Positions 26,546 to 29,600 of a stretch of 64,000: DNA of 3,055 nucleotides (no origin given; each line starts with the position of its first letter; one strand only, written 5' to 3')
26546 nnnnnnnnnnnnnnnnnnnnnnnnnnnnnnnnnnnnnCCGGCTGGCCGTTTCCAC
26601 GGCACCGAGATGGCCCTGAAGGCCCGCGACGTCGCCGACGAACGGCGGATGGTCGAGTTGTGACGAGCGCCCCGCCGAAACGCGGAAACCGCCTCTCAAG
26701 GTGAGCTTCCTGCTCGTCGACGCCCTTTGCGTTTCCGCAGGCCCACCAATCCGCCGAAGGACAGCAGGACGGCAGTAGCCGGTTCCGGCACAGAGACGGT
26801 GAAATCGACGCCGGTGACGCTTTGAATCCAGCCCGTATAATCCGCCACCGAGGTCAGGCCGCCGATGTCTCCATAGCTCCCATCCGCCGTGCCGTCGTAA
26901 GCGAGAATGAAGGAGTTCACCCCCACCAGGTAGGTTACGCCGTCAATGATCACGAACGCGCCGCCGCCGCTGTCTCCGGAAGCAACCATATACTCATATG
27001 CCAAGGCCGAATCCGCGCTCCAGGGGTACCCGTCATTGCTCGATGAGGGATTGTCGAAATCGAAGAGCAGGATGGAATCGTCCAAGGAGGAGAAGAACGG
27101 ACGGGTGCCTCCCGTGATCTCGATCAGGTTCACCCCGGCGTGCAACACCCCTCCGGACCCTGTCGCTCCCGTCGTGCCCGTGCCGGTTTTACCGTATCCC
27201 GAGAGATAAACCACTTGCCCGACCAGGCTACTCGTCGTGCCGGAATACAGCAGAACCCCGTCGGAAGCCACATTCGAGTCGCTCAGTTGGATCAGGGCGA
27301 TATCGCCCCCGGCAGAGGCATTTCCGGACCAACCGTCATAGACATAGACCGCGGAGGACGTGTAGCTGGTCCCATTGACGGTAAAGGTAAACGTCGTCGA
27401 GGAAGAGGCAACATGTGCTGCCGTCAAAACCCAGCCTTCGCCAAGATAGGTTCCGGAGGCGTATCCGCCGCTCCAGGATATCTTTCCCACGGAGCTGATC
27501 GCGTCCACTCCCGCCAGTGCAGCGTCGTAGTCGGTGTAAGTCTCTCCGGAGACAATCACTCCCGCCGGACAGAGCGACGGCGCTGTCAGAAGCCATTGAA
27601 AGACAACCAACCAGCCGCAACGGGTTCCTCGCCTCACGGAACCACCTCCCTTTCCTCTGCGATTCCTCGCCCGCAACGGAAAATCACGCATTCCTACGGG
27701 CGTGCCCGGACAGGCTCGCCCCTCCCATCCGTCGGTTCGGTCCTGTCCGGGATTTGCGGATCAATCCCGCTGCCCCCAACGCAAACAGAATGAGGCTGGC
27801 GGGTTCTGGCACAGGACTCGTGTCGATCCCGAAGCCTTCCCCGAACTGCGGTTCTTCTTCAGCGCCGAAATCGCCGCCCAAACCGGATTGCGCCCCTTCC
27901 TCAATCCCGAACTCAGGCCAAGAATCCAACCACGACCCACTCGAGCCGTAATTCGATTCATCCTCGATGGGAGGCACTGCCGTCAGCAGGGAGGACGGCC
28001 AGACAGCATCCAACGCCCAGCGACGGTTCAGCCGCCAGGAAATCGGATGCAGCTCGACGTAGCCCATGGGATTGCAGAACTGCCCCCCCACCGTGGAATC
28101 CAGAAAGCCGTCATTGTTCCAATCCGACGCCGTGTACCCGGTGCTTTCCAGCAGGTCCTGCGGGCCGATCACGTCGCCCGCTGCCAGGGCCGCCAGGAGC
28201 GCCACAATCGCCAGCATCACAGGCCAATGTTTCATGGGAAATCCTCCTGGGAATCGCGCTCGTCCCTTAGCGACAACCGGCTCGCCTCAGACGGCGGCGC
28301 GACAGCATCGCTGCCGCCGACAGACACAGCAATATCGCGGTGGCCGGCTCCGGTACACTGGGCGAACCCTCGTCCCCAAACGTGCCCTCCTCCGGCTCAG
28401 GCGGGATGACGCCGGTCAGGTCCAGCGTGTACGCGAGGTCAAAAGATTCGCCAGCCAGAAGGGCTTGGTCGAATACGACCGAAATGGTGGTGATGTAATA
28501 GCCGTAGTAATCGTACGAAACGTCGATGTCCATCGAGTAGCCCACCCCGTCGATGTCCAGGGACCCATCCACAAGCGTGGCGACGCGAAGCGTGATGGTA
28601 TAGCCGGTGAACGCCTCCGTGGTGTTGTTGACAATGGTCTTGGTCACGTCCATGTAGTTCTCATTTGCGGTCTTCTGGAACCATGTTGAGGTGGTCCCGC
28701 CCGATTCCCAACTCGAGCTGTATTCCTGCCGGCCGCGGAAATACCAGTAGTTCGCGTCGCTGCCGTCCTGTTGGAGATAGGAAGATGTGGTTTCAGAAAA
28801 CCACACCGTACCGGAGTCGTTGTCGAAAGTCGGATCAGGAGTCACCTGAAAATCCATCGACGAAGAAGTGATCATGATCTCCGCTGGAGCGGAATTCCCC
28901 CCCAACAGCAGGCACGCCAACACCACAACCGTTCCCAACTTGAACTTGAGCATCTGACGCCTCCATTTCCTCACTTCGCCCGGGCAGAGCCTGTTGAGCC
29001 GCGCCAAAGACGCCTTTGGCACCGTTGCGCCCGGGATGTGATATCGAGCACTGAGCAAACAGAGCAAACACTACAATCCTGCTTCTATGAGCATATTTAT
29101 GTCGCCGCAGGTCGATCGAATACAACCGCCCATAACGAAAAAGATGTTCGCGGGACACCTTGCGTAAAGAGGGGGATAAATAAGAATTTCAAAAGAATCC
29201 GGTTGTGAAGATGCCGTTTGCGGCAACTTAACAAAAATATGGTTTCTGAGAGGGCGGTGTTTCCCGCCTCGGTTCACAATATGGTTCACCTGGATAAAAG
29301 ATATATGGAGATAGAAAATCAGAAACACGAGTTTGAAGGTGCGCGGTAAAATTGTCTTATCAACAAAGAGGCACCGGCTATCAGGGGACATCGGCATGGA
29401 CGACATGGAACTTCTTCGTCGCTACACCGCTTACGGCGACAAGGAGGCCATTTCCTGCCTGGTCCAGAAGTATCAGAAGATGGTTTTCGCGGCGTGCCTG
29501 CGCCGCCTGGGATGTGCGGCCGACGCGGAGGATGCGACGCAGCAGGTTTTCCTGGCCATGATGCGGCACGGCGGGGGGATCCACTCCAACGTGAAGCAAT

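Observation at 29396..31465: ECF sigma factor, membrane segments, surface-type domain and PEP-CTERM tail in a single 689-aa polypeptide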

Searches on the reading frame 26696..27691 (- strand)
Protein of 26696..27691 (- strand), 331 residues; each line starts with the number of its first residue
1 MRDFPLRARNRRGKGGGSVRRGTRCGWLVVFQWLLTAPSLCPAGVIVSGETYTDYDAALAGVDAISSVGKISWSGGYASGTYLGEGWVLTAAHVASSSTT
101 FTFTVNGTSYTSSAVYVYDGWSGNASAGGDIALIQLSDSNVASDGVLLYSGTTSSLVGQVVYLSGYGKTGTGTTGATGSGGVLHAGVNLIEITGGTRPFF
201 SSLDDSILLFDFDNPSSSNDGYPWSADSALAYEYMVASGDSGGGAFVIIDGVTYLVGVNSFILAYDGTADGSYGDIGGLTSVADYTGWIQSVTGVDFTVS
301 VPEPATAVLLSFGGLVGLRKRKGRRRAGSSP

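Call 13: search_protein_families(library=pfam, proteins=[window:26696-27691:-], max_evalue=0.1)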
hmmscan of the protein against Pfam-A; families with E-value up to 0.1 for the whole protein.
window:26696-27691:- (331 aa): 2 families
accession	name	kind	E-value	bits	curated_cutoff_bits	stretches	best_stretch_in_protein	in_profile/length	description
PF00089.32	Trypsin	-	6e-13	49.6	20.6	2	69-173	16-134/220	Trypsin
PF07589.16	PEP-CTERM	-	0.00081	19.8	20.7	1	300-322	1-24/24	PEP-CTERM motif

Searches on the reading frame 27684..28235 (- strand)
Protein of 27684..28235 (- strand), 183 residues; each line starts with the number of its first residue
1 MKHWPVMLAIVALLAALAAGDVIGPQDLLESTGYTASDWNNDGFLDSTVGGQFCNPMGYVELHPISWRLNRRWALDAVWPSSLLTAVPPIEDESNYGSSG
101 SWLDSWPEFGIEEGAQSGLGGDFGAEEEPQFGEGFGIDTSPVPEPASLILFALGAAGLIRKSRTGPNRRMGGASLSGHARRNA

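Call 13: search_protein_families(library=pfam, proteins=[window:27684-28235:-], max_evalue=0.1)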
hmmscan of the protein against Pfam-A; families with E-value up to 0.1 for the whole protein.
window:27684-28235:- (183 aa): 1 family
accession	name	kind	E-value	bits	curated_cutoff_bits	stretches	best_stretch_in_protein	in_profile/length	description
PF07589.16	PEP-CTERM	-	4.5e-06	27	20.7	1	141-161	1-22/24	PEP-CTERM motif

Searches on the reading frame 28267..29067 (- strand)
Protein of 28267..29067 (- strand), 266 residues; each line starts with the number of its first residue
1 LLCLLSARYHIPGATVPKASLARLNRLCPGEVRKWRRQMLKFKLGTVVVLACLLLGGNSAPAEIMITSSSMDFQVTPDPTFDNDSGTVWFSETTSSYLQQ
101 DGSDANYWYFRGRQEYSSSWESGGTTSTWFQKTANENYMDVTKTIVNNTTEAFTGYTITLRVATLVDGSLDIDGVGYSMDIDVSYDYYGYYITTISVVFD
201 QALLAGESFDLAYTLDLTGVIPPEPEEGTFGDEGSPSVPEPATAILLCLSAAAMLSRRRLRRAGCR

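Call 13: search_protein_families(library=pfam, proteins=[window:28267-29067:-], max_evalue=0.1)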
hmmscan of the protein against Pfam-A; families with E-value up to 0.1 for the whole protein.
window:28267-29067:- (266 aa): 1 family
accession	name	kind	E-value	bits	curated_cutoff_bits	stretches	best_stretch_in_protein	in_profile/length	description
PF07589.16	PEP-CTERM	-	0.00032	21.1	20.7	1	237-259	1-24/24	PEP-CTERM motif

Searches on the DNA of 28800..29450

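Call 75: search_rna_families(source=window, start=28800, end=29450, threshold=evalue, max_evalue=1)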
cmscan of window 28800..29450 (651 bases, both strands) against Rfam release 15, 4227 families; matches with E-value up to 1: 0.
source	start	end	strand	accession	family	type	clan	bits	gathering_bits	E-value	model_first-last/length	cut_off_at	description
